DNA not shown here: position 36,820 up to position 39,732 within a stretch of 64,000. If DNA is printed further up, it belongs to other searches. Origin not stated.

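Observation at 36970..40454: Single-polypeptide fusion of biosynthetic arginine decarboxylase and agmatine deiminase, followed by N-carbamoylputrescine amidase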

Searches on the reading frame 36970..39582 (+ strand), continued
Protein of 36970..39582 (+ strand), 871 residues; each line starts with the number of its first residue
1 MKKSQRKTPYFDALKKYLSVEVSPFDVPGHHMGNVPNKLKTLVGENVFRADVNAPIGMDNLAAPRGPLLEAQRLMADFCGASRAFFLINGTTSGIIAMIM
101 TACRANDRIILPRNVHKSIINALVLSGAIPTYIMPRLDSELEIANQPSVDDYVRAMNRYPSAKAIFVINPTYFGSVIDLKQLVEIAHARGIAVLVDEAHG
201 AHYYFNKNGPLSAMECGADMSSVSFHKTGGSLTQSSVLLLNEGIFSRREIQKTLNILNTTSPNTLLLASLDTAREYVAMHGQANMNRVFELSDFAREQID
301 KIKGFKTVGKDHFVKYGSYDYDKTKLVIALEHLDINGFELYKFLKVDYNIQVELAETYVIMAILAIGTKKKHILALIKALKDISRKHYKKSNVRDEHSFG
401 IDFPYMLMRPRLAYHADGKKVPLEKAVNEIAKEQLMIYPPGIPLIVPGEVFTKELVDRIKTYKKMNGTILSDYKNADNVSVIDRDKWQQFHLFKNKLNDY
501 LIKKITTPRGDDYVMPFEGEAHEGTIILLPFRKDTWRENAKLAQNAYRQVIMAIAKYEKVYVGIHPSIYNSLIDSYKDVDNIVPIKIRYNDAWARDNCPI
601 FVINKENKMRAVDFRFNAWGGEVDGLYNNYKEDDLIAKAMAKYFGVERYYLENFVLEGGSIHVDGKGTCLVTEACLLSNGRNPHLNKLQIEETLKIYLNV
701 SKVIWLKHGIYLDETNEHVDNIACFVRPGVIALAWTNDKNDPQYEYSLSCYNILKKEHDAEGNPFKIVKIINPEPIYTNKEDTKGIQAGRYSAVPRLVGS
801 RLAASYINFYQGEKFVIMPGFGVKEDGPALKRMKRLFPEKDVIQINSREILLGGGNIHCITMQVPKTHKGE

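Call 23: find_related_loci(query=window:36970-39582:+, collection=genome_contigs, flank=6000)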
Query window:36970-39582:+ (871 aa) in genome_contigs; peptide patterns used: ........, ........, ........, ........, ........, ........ (x = any residue, [..] = any of these).
178 stretches matched a pattern; 149 encode a relative of the query (tblastn E <= 1e-3); the best 80 are kept; 80 distinct loci.
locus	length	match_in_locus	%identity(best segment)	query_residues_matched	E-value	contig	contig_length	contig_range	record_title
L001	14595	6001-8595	76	1-865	0e+0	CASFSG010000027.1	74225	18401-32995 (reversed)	uncultured bacterium isolate CO.B31.metabat-bins.33 genome assembly, contig: CO.B31.metabat-bins.33.fa_k141_14865235, wh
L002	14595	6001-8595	69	1-865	0e+0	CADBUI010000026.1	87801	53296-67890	MAG: uncultured Erysipelotrichaceae bacterium isolate RUG14309 genome assembly, contig: RUG14309_asm_26, whole genome sh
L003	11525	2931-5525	67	1-865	0e+0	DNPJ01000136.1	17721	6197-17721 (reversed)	MAG TPA_asm: Bacillota bacterium isolate UBA8580 contig_981, whole genome shotgun sequence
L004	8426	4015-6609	67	1-865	0e+0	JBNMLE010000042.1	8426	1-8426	MAG: Bacilli bacterium isolate CM_BacUBA1308.25 k141_525532_length_8426_cov_18.0339, whole genome shotgun sequence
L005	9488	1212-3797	67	2-865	0e+0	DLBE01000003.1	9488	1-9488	MAG TPA_asm: Bacillales bacterium UBA7029 UBA7029_contig_309240, whole genome shotgun sequence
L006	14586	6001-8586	66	2-865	0e+0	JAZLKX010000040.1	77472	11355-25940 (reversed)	MAG: Bacilli bacterium isolate T1900044958_TA20190014.MAGScoT_cleanbin_000039 SGB_3889_k141_494592, whole genome shotgun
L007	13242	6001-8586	66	2-865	0e+0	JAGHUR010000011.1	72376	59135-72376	MAG: Candidatus Fiminaster equi isolate E4_MB2_69 c_000000390897, whole genome shotgun sequence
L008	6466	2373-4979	63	1-871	0e+0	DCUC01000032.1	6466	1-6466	MAG TPA_asm: Bacillales bacterium UBA1424 UBA1424_contig_69431, whole genome shotgun sequence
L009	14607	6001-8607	62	1-871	0e+0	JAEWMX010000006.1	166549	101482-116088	MAG: Bacillota bacterium isolate OH_PDB_148 k127_1470283, whole genome shotgun sequence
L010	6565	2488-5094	61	1-871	0e+0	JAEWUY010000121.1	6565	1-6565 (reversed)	MAG: Bacillota bacterium isolate OH_SDB_4 k127_1265211, whole genome shotgun sequence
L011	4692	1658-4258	62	1-869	0e+0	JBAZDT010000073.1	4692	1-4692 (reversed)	MAG: Bacilli bacterium isolate SO_2017_LW3_106 NODE_69415_length_4692_cov_1.064403_LW162_2017, whole genome shotgun sequ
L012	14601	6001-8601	62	1-869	0e+0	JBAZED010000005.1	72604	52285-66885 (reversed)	MAG: Bacilli bacterium isolate SO_2017_LW3_117 NODE_720_length_72604_cov_3.271272_LW162_2017, whole genome shotgun seque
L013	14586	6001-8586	61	4-866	0e+0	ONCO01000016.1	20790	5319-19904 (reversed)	uncultured Erysipelotrichaceae bacterium isolate RUG187 genome assembly, contig: scaffold_1590, whole genome shotgun seq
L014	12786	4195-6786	61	5-869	0e+0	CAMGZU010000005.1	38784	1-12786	MAG: uncultured Erysipelotrichaceae bacterium isolate SRR11784279_bin.55_metaWRAP_v1.3_MAG genome assembly, contig: ERZ1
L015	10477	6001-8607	59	2-871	0e+0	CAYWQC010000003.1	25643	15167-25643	MAG TPA_asm: uncultured Staphylococcaceae bacterium isolate binchicken_co157_111 genome assembly, contig: NODE_4106_leng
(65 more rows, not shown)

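Call 34: search_protein_representatives(protein=window:36970-39582:+)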
Query: 871 residues. Proteins with E-value up to 0.001 (for the whole library): 14746; up to 1e-10: 8993; up to 1e-30: 3728. The best 150 are listed.
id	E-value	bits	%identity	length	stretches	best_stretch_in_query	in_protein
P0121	0.0e+00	1131.0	54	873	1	3-867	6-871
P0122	1.8e-209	714.0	46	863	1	2-786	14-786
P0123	7.0e-195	665.8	57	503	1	370-867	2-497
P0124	5.6e-154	530.5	66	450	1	2-358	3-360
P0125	2.1e-138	479.0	47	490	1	4-486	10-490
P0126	3.1e-128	445.3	44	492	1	1-487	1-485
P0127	3.1e-122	425.5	41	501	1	3-497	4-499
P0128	1.8e-120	419.6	43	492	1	3-479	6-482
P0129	3.9e-119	415.2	42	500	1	4-483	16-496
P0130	2.5e-115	402.6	40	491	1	4-482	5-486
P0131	4.0e-115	401.9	42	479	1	5-461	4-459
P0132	2.8e-114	399.1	42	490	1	1-478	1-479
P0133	7.3e-112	391.1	41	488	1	3-485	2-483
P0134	3.9e-111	388.7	51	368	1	511-869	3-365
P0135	4.4e-111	388.6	43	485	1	2-481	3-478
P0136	5.8e-111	388.2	50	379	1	513-866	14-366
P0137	1.6e-109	383.4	42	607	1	5-468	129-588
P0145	4.9e-104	365.3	39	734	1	4-484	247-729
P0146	3.5e-103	362.4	41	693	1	5-470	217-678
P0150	6.3e-100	351.7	37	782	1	2-485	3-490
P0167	1.4e-91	324.1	44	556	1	513-870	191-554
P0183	2.5e-88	313.3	44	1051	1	505-863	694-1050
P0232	2.2e-80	287.0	43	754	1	496-869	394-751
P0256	2.2e-78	280.4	35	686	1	7-470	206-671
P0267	9.9e-78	278.2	34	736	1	8-464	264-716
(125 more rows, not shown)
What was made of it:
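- Closest known: Stand-alone ancestral-form AAT-fold arginine decarboxylase. Different: It forms its own clade, 47% identical or less to any stand-alone relative among 1.84 billion representatives (call 34).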

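Call 35: find_encoding_contigs(protein=P0125, flank=5000, max_places=4)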
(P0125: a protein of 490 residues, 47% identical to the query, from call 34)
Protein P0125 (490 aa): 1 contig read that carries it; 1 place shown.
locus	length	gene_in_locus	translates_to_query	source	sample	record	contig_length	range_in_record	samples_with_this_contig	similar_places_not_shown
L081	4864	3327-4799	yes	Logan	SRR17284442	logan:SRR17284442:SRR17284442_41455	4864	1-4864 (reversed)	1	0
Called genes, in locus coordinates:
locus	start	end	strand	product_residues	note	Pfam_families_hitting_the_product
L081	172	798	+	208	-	-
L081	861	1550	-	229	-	PF01048:PNP_UDP_1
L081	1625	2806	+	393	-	PF03486:HI0933_like, PF22780:HI0933_like_1st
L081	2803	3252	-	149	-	PF00149:Metallophos (faint), PF12850:Metallophos_2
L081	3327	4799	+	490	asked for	PF01276:OKR_DC_1, PF00155:Aminotran_1_2, PF00266:Aminotran_5 (faint), PF01041:DegT_DnrJ_EryC1, PF03711:OKR_DC_1_C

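Call 36: find_encoding_contigs(protein=P0122, flank=5000, max_places=3)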
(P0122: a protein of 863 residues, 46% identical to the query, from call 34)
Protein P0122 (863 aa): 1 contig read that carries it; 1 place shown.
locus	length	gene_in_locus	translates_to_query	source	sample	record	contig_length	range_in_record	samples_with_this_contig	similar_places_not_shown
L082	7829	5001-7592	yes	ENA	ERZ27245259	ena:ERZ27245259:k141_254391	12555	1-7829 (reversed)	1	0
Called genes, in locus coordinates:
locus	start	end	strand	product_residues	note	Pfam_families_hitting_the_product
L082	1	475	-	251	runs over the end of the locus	-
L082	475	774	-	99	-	-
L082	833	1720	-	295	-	-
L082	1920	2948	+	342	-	PF00561:Abhydrolase_1, PF12146:Hydrolase_4, PF12697:Abhydrolase_6 (weak)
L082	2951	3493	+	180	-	-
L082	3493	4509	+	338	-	PF01501:Glyco_transf_8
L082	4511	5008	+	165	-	-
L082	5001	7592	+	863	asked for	PF01276:OKR_DC_1, PF00155:Aminotran_1_2, PF00266:Aminotran_5 (faint), PF01053:Cys_Met_Meta_PP (weak), PF01041:DegT_DnrJ_EryC1, PF03711:OKR_DC_1_C (weak), PF04371:PAD_porph (weak)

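Call 37: find_encoding_contigs(protein=P0134, flank=5000, max_places=4)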
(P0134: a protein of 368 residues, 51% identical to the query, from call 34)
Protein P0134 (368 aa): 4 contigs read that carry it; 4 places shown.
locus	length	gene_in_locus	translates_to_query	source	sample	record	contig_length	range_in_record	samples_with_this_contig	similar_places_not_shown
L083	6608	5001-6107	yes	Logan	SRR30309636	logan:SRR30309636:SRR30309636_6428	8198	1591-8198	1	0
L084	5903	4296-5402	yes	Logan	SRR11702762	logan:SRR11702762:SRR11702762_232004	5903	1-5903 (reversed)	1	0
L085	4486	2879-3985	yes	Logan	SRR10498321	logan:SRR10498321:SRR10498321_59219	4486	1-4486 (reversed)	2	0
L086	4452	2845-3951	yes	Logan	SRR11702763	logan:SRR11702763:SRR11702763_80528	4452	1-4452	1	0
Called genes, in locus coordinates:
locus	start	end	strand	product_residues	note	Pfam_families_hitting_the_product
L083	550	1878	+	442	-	PF04326:SLFN_AlbA_2 (weak), PF13749:HATPase_c_4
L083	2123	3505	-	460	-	PF05958:tRNA_U5-meth_tr, PF02475:TRM5-TYW2_MTfase (faint), PF00398:RrnaAD (weak), PF03602:Cons_hypoth95, PF05175:MTS, PF09445:Methyltransf_15 (weak), PF13649:Methyltransf_25, PF13847:Methyltransf_31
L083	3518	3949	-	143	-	PF00293:NUDIX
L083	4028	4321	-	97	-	PF21645:FakA-like_M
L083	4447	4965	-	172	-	PF01554:MatE (weak)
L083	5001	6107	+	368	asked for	PF04371:PAD_porph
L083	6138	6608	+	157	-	?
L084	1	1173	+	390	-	?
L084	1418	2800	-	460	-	PF05958:tRNA_U5-meth_tr, PF02475:TRM5-TYW2_MTfase (faint), PF00398:RrnaAD (weak), PF03602:Cons_hypoth95, PF05175:MTS, PF09445:Methyltransf_15 (weak), PF13649:Methyltransf_25, PF13847:Methyltransf_31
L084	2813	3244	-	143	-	PF00293:NUDIX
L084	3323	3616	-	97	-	PF21645:FakA-like_M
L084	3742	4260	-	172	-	PF01554:MatE (weak)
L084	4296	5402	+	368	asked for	PF04371:PAD_porph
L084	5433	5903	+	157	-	?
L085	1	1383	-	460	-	PF05958:tRNA_U5-meth_tr, PF02475:TRM5-TYW2_MTfase (faint), PF00398:RrnaAD (weak), PF03602:Cons_hypoth95, PF05175:MTS, PF09445:Methyltransf_15 (faint), PF13649:Methyltransf_25, PF13847:Methyltransf_31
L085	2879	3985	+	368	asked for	PF04371:PAD_porph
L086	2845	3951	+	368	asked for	PF04371:PAD_porph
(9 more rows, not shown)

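Call 38: find_encoding_contigs(protein=P0126, flank=5000, max_places=4)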
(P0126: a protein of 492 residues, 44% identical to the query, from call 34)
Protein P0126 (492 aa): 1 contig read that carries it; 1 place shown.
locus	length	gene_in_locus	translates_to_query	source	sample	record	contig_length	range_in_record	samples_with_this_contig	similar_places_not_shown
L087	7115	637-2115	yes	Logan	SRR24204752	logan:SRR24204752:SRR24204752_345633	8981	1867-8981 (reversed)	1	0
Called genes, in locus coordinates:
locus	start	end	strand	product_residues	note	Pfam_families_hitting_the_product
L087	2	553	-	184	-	?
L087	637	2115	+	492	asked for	PF01276:OKR_DC_1, PF00266:Aminotran_5 (weak), PF01041:DegT_DnrJ_EryC1, PF03711:OKR_DC_1_C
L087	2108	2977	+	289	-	PF00491:Arginase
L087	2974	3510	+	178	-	PF00625:Guanylate_kin, PF13238:AAA_18 (weak)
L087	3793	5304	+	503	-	PF08757:CotH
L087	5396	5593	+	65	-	PF00313:CSD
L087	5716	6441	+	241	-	PF02661:Fic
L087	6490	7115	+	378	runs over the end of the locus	PF01306:LacY_symp, PF07690:MFS_1, PF12832:MFS_1_like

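Call 43: list_cluster_members(proteins=[P0125, P0126, P0127, P0128, P0129, P0130, P0132, P0150, P0134, P0136])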
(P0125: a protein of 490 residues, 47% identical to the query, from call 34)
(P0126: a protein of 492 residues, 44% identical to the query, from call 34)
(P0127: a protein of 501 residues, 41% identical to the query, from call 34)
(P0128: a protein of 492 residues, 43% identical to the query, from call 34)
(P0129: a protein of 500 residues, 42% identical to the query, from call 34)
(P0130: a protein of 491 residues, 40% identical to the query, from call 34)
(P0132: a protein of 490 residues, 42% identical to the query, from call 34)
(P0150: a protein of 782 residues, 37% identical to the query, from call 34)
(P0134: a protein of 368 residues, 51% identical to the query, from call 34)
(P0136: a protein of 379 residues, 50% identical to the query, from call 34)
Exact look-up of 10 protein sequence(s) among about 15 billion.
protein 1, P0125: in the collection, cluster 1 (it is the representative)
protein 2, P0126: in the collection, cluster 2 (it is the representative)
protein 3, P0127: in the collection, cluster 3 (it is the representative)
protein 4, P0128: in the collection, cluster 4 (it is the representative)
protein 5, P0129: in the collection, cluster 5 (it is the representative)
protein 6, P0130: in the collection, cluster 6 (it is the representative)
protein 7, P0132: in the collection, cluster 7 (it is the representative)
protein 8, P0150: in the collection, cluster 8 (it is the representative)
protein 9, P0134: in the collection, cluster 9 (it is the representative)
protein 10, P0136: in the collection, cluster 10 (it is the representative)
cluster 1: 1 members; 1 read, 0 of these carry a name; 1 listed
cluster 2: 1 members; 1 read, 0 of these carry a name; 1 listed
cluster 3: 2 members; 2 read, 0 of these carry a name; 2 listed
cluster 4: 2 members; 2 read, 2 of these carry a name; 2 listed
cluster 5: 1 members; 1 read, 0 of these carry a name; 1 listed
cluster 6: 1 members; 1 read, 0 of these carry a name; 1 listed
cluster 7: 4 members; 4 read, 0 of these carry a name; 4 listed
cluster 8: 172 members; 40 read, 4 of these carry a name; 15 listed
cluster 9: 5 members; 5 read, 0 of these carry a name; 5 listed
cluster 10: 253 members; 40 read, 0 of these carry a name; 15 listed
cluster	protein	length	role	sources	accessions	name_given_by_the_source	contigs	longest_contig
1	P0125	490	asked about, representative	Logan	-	-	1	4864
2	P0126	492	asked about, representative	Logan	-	-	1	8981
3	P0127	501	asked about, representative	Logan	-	-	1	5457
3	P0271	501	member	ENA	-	-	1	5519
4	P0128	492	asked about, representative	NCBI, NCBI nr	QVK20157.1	aminotransferase class I/II-fold pyridoxal phosphate-dependent enzyme [Mycoplasmatota ...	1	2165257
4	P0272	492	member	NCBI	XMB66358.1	aminotransferase class I/II-fold pyridoxal phosphate-dependent enzyme [Mycoplasmatota ...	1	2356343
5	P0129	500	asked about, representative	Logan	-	-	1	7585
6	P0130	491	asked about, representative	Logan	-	-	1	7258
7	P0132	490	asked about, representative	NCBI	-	-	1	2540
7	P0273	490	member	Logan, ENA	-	-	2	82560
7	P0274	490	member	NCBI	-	-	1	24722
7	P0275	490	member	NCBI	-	-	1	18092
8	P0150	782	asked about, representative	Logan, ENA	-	-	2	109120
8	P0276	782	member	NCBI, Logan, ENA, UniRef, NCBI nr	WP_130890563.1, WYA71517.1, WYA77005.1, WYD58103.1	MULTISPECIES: aminotransferase class I/II-fold pyridoxal phosphate-dependent enzyme ... | aminotransferase class I/II-fold pyridoxal phosphate-dependent enzyme n=1 ... | aminotransferase class I/II-fold pyridoxal phosphate-dependent enzyme [Fusobacterium ...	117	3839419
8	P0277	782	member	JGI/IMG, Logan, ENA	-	arginine decarboxylase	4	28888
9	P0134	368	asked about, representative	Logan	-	-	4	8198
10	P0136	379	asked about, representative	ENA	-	-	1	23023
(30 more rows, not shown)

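Call 44: find_encoding_contigs(protein=P0128, flank=4000, max_places=2)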
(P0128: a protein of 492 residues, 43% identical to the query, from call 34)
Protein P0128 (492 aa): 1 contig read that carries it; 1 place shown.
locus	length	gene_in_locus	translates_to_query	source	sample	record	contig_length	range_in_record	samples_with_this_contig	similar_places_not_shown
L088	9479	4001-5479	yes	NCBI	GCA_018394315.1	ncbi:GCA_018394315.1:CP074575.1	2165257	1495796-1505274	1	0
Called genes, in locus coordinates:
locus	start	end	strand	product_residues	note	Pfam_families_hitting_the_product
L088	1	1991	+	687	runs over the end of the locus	PF00009:GTP_EFTU, PF01926:MMR_HSR1 (weak), PF03144:GTP_EFTU_D2 (faint), PF22042:EF-G_D2, PF14492:EFG_III, PF16658:RF3_C, PF03764:EFG_IV, PF00679:EFG_C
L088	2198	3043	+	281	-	PF02645:DegV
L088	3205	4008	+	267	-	PF02675:AdoMet_dc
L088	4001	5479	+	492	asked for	PF01276:OKR_DC_1, PF00266:Aminotran_5 (weak), PF00155:Aminotran_1_2, PF01041:DegT_DnrJ_EryC1 (weak), PF03711:OKR_DC_1_C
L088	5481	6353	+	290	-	PF17284:Spermine_synt_N, PF01564:Spermine_synth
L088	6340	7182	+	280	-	PF00491:Arginase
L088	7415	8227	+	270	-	PF00106:adh_short, PF01370:Epimerase, PF08659:KR, PF13561:adh_short_C2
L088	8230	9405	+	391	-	PF00155:Aminotran_1_2, PF00266:Aminotran_5 (weak), PF01053:Cys_Met_Meta_PP, PF01212:Beta_elim_lyase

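Call 45: find_encoding_contigs(protein=P0127, flank=4000, max_places=2)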
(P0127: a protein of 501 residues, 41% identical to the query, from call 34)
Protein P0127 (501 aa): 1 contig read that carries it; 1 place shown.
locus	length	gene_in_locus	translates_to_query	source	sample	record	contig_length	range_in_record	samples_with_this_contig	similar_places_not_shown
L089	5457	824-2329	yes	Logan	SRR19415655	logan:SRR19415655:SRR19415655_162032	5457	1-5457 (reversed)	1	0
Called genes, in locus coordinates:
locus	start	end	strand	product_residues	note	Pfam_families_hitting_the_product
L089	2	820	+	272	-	?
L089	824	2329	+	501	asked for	PF01276:OKR_DC_1, PF00266:Aminotran_5 (weak), PF05889:SepSecS, PF00155:Aminotran_1_2, PF01041:DegT_DnrJ_EryC1, PF03711:OKR_DC_1_C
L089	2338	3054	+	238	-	PF00205:TPP_enzyme_M (faint), PF02146:SIR2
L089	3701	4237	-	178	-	-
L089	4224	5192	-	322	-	-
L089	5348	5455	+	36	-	?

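Call 46: find_encoding_contigs(protein=P0273, flank=4000, max_places=2)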
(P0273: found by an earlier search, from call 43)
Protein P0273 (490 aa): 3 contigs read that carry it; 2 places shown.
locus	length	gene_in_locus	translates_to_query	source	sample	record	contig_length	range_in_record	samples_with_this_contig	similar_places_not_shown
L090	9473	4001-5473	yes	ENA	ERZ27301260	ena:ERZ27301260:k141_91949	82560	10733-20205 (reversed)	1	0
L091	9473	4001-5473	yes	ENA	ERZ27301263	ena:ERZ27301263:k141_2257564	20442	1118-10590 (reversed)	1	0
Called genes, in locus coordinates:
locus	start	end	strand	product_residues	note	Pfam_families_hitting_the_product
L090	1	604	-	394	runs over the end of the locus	PF00871:Acetate_kinase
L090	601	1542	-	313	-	PF21106:YtxK_like, PF02384:N6_Mtase (faint)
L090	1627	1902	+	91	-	PF01809:YidD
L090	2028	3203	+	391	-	PF00438:S-AdoMet_synt_N, PF02772:S-AdoMet_synt_M, PF02773:S-AdoMet_synt_C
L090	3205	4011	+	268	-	PF02675:AdoMet_dc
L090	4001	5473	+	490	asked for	PF01276:OKR_DC_1, PF00266:Aminotran_5 (weak), PF01041:DegT_DnrJ_EryC1, PF03711:OKR_DC_1_C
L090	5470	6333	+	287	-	PF17284:Spermine_synt_N, PF01564:Spermine_synth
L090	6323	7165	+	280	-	PF00491:Arginase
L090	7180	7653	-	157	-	PF00583:Acetyltransf_1, PF13673:Acetyltransf_10, PF13508:Acetyltransf_7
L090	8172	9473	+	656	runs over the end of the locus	PF00884:Sulfatase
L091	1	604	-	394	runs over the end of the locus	PF00871:Acetate_kinase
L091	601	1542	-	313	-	PF21106:YtxK_like, PF02384:N6_Mtase (faint)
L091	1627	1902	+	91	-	PF01809:YidD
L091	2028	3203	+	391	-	PF00438:S-AdoMet_synt_N, PF02772:S-AdoMet_synt_M, PF02773:S-AdoMet_synt_C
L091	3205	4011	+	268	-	PF02675:AdoMet_dc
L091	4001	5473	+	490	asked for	PF01276:OKR_DC_1, PF00266:Aminotran_5 (weak), PF01041:DegT_DnrJ_EryC1, PF03711:OKR_DC_1_C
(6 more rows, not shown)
